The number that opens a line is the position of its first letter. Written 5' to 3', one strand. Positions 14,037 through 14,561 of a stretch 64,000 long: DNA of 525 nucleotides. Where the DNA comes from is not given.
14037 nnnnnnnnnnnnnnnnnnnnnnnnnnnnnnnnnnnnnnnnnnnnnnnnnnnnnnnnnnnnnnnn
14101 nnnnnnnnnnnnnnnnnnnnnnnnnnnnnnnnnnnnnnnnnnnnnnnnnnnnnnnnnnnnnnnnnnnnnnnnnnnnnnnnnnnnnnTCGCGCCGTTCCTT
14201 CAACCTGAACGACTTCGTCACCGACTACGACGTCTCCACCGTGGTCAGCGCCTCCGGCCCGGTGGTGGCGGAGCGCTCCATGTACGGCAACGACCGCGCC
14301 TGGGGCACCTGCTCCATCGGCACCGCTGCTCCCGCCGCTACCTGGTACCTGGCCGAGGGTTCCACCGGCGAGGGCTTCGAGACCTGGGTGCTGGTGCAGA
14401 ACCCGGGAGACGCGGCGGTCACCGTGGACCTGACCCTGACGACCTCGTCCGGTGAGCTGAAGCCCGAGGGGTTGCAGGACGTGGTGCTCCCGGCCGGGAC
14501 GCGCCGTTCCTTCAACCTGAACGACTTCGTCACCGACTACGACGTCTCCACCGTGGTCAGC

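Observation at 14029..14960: Near-identical 315-bp tandem repeats with a single variable patch, and a frameshift at a repeat boundary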

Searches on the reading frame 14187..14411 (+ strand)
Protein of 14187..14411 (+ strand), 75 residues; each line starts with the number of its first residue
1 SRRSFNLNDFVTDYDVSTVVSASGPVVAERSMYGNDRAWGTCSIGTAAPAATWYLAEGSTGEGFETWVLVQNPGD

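Call 48: find_homologous_proteins(query=window:14187-14411:+, max_evalue=1e-15)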
Query seq(75 aa) (75 aa): 20 proteins with E <= 1e-15 among 32 candidates.
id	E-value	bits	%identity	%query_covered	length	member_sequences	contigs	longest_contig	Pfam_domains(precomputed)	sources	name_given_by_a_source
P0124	2.5e-39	150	91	59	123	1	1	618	PF18986.6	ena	-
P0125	2.9e-35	137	86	100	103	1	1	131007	PF18986.6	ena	-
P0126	5.6e-31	124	77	96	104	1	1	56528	-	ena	-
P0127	2.0e-30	122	68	75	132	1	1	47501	PF18986.6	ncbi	-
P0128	1.2e-29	120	74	67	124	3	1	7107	-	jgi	-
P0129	3.4e-24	102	68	100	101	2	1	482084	-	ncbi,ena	-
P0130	1.0e-23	101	67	81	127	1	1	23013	PF18986.6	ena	-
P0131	5.1e-23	98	63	61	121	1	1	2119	PF18986.6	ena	-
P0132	7.1e-23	98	75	59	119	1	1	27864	PF18986.6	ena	-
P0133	1.0e-22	98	68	59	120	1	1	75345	PF18986.6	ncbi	-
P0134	1.2e-22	97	67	64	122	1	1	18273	PF18986.6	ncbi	-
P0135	2.6e-22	96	68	59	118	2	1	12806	-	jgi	jgi:hypothetical protein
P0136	1.7e-21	94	70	57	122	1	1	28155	PF18986.6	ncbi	-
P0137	5.1e-21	92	66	59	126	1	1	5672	-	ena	-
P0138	7.6e-21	92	64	75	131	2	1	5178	PF18986.6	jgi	jgi:hypothetical protein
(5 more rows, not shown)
